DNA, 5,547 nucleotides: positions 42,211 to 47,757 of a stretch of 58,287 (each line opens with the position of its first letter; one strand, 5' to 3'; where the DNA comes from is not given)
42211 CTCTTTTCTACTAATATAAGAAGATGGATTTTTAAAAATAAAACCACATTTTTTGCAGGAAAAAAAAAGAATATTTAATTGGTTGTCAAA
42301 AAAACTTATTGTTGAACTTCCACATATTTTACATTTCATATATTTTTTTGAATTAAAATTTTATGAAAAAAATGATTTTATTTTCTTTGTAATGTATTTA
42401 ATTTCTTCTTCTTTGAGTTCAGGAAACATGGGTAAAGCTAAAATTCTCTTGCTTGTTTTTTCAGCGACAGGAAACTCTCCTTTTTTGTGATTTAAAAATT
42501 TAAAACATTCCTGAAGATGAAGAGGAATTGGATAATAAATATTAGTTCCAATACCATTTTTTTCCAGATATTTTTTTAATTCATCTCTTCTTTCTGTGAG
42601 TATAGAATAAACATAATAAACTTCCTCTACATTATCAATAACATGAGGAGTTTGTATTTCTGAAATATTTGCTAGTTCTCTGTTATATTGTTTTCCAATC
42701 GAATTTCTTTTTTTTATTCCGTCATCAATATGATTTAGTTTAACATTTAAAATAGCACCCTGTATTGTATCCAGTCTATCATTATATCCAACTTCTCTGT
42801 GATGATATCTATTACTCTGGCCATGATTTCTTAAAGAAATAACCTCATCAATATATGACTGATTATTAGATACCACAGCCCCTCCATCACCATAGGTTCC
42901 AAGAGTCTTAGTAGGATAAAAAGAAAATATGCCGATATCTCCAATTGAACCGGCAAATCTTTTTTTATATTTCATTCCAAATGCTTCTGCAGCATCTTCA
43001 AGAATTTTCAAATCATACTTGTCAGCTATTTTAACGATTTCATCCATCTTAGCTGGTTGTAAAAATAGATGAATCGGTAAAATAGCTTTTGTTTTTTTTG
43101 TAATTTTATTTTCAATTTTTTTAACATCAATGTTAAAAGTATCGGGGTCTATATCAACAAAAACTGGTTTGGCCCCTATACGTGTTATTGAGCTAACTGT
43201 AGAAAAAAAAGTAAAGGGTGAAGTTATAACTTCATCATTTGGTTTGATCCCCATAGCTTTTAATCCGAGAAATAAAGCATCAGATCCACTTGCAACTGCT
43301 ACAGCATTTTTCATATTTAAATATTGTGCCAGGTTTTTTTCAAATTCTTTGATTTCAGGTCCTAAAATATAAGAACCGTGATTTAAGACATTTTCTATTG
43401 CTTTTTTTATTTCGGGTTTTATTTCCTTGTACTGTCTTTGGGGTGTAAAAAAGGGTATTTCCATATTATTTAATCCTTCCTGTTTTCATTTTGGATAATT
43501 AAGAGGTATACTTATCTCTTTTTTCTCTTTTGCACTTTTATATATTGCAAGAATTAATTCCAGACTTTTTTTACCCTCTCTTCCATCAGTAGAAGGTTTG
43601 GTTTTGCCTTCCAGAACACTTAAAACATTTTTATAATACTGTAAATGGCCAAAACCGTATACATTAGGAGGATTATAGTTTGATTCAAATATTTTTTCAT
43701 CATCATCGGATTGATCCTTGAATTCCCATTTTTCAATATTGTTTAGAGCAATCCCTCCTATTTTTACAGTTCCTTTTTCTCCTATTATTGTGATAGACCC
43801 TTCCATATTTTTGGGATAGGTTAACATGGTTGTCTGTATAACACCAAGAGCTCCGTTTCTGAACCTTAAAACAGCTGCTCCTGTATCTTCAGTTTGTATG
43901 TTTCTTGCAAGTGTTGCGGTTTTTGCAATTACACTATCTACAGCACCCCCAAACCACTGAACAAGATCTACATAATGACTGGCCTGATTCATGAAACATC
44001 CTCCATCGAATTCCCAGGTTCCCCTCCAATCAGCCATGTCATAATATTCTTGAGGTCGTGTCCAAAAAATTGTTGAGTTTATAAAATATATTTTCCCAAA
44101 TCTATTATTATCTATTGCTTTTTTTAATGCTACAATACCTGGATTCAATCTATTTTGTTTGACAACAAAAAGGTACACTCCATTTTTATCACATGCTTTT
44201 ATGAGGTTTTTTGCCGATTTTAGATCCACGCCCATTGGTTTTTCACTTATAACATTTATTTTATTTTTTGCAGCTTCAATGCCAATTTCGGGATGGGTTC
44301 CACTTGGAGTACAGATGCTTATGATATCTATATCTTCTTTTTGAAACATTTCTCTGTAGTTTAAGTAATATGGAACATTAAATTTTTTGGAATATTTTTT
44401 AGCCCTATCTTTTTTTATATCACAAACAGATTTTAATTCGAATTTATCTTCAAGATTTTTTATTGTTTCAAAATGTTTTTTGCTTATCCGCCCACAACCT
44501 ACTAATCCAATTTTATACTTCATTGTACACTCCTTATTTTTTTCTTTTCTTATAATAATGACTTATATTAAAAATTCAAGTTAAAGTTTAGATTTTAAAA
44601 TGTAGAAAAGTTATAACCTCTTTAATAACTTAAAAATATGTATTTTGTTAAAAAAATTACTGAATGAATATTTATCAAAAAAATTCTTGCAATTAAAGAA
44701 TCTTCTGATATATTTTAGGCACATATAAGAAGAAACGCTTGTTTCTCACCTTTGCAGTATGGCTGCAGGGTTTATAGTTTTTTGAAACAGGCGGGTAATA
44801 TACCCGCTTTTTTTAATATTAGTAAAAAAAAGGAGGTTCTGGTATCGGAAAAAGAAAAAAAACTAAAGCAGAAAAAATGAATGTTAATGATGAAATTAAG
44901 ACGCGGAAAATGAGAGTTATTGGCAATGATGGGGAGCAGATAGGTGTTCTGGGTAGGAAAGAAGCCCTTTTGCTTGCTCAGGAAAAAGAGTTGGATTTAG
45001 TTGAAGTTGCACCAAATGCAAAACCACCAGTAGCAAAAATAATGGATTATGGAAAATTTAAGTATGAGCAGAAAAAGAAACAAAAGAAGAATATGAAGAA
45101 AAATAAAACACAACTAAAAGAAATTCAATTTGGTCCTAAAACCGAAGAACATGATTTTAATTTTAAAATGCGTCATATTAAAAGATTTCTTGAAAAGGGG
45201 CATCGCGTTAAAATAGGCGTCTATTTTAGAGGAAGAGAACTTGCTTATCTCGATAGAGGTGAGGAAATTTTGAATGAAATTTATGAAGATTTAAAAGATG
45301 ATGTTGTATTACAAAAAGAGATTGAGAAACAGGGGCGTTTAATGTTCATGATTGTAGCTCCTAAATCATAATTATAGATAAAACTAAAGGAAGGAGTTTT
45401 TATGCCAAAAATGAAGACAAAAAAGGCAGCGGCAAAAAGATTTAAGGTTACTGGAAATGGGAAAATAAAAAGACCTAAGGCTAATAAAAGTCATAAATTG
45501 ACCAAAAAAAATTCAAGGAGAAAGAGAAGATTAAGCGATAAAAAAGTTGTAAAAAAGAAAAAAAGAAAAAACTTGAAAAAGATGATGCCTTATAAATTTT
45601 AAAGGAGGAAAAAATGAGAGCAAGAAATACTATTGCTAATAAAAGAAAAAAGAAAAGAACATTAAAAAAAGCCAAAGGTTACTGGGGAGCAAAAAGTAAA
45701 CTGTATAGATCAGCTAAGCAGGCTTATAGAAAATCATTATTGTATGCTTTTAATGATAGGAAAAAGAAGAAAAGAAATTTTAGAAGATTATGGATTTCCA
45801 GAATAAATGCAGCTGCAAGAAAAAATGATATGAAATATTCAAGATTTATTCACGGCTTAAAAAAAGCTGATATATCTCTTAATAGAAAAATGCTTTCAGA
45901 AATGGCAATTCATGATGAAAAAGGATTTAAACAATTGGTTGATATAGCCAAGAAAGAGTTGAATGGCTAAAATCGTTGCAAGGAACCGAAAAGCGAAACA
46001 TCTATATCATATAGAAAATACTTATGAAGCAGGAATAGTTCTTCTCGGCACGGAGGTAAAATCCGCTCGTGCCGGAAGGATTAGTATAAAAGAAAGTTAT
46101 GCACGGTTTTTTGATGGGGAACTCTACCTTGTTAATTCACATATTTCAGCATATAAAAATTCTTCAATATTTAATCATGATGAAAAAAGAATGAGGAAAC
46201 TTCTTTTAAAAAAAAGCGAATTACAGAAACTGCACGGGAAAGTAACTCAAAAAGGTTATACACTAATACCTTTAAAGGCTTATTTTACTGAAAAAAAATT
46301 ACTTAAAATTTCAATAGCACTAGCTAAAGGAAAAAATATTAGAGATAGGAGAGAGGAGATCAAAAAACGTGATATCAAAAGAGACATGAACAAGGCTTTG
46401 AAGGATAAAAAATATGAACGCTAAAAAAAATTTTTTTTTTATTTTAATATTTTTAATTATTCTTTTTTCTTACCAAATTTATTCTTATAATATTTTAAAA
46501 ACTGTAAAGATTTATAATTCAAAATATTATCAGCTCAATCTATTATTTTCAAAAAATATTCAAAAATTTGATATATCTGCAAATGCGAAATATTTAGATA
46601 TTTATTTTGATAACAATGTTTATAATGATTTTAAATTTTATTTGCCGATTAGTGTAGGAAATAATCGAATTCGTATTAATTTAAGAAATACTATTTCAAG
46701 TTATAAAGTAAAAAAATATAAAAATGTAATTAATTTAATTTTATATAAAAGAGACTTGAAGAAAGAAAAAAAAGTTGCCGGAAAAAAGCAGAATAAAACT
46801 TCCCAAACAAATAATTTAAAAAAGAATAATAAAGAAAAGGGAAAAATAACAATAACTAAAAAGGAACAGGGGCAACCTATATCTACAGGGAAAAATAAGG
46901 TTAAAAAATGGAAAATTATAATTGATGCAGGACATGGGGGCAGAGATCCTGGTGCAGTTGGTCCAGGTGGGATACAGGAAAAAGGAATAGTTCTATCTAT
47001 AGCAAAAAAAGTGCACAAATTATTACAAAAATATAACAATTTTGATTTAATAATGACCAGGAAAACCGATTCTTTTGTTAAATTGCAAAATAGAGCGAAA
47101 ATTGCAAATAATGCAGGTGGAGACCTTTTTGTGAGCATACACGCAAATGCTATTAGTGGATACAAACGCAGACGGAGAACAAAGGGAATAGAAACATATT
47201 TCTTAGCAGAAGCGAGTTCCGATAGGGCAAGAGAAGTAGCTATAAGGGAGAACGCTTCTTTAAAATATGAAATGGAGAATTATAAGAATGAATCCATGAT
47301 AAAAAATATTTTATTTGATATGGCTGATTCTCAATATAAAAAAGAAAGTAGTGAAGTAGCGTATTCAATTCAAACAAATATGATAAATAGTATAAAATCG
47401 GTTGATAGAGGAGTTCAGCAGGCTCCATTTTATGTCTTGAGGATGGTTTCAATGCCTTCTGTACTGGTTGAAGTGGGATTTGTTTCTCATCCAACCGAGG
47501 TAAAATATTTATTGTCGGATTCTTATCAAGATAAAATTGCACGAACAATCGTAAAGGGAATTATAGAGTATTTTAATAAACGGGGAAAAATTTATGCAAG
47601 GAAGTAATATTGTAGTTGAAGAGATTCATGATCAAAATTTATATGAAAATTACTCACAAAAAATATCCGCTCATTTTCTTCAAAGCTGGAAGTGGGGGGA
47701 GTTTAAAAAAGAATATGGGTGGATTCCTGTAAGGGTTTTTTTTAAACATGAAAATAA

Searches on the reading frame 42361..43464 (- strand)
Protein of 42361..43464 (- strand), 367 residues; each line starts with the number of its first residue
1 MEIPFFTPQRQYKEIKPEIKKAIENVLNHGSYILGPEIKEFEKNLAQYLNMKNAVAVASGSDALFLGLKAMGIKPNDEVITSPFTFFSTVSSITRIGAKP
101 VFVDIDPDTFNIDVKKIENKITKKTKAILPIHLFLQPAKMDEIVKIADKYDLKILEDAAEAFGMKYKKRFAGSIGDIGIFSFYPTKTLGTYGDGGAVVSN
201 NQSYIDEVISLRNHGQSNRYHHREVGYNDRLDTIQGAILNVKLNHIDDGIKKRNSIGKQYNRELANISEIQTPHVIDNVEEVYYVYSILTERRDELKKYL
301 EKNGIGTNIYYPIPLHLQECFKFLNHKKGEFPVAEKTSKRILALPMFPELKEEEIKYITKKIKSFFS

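Call 84: search_protein_families(library=pfam, proteins=[window:42361-43464:-], max_evalue=0.00001)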
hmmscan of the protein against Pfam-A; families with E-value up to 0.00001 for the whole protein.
window:42361-43464:- (367 aa): 2 families
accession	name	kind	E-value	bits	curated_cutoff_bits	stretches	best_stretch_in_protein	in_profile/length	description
PF01041.23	DegT_DnrJ_EryC1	-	2.3e-120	402.5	19.8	1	14-362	2-359/360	DegT/DnrJ/EryC1/StrS aminotransferase family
PF00155.27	Aminotran_1_2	-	3.9e-11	43.2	19.7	1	31-129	34-151/361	Aminotransferase class I and II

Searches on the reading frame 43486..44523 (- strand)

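Call 84: search_protein_families(library=pfam, proteins=[window:43486-44523:-], max_evalue=0.00001)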
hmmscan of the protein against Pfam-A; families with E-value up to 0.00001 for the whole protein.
window:43486-44523:- (345 aa): 3 families
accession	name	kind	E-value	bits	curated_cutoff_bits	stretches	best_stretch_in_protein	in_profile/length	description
PF02894.22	GFO_IDH_MocA_C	-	5e-35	121.7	22.9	1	134-338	1-217/218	Oxidoreductase family, C-terminal alpha/beta domain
PF22725.1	GFO_IDH_MocA_C3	-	3.2e-30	105.1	27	1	131-253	2-123/124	GFO/IDH/MocA C-terminal domain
PF01408.29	GFO_IDH_MocA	-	9.6e-30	104.2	24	1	4-120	2-118/120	Oxidoreductase family, NAD-binding Rossmann fold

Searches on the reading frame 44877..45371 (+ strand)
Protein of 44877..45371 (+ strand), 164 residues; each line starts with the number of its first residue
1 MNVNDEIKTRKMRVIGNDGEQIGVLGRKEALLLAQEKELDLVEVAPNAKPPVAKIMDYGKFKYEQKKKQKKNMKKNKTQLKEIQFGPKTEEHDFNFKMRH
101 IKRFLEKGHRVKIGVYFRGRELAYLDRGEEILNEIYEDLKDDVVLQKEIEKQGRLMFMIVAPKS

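Call 86: search_protein_families(library=pfam, proteins=[window:44877-45371:+], max_evalue=0.0001)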
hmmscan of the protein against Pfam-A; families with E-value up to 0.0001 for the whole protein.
window:44877-45371:+ (164 aa): 2 families
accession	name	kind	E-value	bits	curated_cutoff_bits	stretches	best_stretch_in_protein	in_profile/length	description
PF05198.21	IF3_N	-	1.5e-32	112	26.9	1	3-71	1-69/70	Translation initiation factor IF-3, N-terminal domain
PF00707.27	IF3_C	-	8.3e-30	103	34.8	1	79-163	2-86/86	Translation initiation factor IF-3, C-terminal domain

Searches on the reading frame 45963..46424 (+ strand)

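Call 86: search_protein_families(library=pfam, proteins=[window:45963-46424:+], max_evalue=0.0001)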
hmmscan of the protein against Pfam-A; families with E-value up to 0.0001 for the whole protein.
window:45963-46424:+ (153 aa): 1 family
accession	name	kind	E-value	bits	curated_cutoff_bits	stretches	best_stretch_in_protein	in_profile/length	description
PF01668.23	SmpB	-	4.3e-56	189.3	27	1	5-147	1-142/143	SmpB protein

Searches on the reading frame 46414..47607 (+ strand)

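Call 77: search_protein_families(library=pfam, proteins=[window:46414-47607:+], max_evalue=0.00001)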
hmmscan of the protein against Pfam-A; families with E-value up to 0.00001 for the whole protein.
window:46414-47607:+ (397 aa): 1 family
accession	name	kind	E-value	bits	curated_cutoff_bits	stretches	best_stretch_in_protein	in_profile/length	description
PF01520.23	Amidase_3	-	4.7e-55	186.7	27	1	168-384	1-173/174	N-acetylmuramoyl-L-alanine amidase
